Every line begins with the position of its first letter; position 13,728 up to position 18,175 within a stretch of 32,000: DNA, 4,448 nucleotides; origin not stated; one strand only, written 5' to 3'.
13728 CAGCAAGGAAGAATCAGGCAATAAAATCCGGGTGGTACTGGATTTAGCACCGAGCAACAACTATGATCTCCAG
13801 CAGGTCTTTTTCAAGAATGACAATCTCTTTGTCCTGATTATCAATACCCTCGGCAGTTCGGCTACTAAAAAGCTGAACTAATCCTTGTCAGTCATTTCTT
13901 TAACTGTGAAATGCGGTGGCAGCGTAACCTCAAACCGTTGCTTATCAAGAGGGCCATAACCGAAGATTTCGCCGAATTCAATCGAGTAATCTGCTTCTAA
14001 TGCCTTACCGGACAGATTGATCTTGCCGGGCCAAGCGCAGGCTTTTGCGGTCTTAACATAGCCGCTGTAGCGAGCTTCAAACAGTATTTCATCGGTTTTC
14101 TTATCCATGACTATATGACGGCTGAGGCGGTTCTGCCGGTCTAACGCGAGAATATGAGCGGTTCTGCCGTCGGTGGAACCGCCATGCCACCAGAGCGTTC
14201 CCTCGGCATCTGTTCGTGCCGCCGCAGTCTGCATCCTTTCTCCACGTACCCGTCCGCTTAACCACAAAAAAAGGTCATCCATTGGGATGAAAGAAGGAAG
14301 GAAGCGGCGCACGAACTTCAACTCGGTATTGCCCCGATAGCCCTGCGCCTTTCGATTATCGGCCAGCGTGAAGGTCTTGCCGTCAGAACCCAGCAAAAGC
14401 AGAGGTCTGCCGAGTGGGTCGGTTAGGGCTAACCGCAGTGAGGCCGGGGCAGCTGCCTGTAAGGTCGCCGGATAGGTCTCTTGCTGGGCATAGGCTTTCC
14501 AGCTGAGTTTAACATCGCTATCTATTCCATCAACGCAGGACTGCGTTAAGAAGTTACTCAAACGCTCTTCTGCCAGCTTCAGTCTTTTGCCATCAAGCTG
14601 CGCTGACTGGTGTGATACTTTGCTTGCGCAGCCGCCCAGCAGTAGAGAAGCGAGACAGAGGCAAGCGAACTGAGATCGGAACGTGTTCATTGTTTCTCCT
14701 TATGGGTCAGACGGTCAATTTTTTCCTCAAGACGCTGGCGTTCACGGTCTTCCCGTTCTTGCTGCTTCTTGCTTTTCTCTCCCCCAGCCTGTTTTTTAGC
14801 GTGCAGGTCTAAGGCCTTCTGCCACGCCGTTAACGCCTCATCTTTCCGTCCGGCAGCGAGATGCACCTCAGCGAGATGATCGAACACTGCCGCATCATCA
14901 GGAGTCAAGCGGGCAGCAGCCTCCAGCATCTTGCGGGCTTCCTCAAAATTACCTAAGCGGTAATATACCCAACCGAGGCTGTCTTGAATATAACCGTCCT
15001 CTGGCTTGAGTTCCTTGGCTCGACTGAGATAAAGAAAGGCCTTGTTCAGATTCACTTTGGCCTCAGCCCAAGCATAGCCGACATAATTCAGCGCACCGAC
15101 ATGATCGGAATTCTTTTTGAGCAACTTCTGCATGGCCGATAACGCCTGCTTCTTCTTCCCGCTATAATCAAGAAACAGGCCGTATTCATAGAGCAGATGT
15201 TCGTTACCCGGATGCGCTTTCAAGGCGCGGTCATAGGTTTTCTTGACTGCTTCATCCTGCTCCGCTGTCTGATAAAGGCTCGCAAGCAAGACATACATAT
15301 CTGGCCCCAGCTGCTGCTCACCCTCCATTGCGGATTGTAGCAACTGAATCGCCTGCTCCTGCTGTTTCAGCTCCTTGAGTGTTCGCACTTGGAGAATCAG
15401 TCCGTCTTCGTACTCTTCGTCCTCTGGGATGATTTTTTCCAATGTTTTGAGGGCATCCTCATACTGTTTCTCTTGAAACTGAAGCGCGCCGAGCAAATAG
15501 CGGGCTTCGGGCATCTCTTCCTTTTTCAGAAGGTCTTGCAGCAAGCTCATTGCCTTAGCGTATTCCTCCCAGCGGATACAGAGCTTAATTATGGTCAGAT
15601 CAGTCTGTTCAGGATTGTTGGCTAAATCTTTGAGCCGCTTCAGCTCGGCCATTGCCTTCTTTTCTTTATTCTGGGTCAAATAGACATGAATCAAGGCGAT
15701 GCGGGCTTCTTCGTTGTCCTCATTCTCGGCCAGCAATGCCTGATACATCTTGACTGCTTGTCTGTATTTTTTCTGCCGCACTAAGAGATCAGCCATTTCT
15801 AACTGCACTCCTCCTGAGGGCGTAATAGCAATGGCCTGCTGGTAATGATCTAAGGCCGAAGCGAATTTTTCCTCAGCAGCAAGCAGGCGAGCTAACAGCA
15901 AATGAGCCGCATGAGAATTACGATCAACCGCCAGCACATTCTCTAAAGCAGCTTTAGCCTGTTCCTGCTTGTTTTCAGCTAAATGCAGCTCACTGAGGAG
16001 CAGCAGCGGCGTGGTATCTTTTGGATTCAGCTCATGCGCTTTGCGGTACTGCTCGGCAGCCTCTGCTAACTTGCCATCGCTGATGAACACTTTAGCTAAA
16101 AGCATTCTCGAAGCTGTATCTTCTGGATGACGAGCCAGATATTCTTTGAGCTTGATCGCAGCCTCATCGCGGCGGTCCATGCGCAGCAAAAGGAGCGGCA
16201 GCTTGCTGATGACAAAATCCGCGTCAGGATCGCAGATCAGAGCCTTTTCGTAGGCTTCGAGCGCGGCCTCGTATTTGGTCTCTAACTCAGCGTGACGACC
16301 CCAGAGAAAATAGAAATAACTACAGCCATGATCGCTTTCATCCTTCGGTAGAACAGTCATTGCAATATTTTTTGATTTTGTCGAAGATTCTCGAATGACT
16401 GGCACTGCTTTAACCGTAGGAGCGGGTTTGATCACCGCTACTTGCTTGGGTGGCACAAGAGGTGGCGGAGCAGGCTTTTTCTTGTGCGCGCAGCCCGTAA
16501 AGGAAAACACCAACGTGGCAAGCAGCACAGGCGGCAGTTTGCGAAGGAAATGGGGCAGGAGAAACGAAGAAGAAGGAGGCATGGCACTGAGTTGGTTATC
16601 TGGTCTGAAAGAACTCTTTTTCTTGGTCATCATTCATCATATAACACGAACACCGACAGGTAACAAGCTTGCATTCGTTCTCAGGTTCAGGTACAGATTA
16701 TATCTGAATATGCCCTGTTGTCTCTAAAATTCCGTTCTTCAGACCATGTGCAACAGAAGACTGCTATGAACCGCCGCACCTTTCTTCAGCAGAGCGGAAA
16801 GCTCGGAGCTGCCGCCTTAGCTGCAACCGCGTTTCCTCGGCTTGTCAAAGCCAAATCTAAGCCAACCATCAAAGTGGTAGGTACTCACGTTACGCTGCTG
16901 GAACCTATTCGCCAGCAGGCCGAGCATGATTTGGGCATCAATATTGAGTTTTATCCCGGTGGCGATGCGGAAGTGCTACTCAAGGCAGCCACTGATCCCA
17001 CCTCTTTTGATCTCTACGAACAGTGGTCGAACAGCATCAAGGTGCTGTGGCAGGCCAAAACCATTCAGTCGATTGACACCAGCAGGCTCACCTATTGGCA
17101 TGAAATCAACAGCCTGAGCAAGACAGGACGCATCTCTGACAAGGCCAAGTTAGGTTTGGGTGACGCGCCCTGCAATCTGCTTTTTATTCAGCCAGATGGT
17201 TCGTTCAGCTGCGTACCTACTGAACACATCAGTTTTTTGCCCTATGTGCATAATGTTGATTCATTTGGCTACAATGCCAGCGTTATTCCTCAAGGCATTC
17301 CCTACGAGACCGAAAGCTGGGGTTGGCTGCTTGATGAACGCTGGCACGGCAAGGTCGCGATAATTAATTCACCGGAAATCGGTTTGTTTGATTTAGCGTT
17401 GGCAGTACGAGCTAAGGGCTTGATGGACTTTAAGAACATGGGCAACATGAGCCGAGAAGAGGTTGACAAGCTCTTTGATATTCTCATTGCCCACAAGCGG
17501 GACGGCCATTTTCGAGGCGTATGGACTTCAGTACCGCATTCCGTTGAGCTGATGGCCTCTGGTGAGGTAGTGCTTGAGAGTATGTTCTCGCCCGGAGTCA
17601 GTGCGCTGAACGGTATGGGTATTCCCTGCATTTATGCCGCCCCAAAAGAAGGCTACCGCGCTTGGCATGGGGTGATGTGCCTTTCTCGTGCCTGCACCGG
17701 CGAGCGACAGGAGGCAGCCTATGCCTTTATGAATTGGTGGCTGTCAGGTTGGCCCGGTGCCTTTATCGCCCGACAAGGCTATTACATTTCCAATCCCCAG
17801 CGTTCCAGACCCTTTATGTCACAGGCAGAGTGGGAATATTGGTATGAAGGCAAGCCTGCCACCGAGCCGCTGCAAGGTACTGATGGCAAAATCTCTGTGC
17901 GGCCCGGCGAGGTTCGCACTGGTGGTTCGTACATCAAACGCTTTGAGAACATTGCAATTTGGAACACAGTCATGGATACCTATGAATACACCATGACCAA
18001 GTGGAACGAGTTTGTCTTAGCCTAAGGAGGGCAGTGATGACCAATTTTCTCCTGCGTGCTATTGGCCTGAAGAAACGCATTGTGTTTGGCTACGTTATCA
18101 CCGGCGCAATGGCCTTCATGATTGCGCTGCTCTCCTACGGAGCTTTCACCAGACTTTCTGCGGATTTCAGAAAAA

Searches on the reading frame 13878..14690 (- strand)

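Call 10: search_protein_families(library=pfam, proteins=[window:13878-14690:-], max_evalue=0.001)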
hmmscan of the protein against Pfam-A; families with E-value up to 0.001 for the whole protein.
window:13878-14690:- (270 aa): 1 family
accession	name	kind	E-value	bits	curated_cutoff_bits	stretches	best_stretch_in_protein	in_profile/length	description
PF03550.21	LolB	-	6.6e-06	26.7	23.7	1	61-163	8-105/151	Outer membrane lipoprotein LolB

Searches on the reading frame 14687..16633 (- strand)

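Call 10: search_protein_families(library=pfam, proteins=[window:14687-16633:-], max_evalue=0.001)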
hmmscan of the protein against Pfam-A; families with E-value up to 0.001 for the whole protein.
window:14687-16633:- (648 aa): 30 families (the best 25 are shown)
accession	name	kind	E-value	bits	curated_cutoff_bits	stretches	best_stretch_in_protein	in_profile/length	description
PF13432.12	TPR_16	-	3.3e-41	139.7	32.7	4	553-608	3-57/65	Tetratricopeptide repeat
PF14559.12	TPR_19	-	9.3e-39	132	25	5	284-343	1-61/68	Tetratricopeptide repeat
PF13428.12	TPR_14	-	2.9e-31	105.2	23.5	2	551-587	5-41/44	Tetratricopeptide repeat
PF07719.23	TPR_2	-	2.2e-29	99.6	27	1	552-580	6-34/34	Tetratricopeptide repeat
PF12895.13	ANAPC3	-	1.7e-22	79.9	27.2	4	157-232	6-81/82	Anaphase-promoting complex, cyclosome, subunit 3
PF23914.1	TPR_CcmH_CycH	-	4.9e-22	78.9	42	3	160-272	37-152/158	Cytochrome c-type biogenesis protein H TPR domain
PF13181.12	TPR_8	-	5.4e-22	76.5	25.7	1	553-580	7-34/34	Tetratricopeptide repeat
PF00515.34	TPR_1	-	2.7e-21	74.9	27.8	0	179-206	7-34/34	Tetratricopeptide repeat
PF13414.12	TPR_11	-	3.7e-19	68.6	26.8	1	556-595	3-42/42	TPR repeat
PF13174.12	TPR_6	-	4.5e-17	61.9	26.3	0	376-402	1-27/33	Tetratricopeptide repeat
PF13424.12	TPR_12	-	6.3e-15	55.6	30.1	1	523-576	20-74/77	Tetratricopeptide repeat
PF13371.12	TPR_9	-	1.3e-11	44.8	35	1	522-582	4-64/73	Tetratricopeptide repeat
PF25063.1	ARM_TT21_C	-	1.9e-11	44.7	35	2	210-305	98-195/209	Tetratricopeptide repeat protein 21 C-terminal ARM domain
PF13429.12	TPR_15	-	1.2e-10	41.8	26.2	1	103-234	144-275/280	Tetratricopeptide repeat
PF13431.12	TPR_17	-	1.7e-10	40.7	24.4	0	467-498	2-33/34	Tetratricopeptide repeat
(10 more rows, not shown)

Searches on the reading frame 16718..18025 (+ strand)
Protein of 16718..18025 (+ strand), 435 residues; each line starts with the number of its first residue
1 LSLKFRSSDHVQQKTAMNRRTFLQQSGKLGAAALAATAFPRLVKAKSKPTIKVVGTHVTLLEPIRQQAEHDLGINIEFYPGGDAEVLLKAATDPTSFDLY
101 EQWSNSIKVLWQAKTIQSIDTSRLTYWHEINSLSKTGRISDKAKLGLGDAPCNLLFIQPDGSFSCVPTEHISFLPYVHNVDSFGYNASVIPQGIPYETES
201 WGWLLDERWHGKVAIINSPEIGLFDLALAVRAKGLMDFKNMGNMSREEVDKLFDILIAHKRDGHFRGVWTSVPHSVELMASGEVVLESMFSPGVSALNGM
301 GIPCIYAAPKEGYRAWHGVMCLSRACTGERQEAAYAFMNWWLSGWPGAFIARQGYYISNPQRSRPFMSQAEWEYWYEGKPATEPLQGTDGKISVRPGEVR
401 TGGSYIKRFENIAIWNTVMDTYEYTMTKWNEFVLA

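Call 10: search_protein_families(library=pfam, proteins=[window:16718-18025:+], max_evalue=0.001)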
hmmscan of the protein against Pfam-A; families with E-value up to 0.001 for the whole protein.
window:16718-18025:+ (435 aa): 2 families
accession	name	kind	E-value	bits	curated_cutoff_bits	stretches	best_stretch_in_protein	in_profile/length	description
PF13416.11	SBP_bac_8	-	4e-12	46.9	27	1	171-343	84-245/279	Bacterial extracellular solute-binding protein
PF13343.11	SBP_bac_6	-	0.0005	20.1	24.6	1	175-355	59-216/245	Bacterial extracellular solute-binding protein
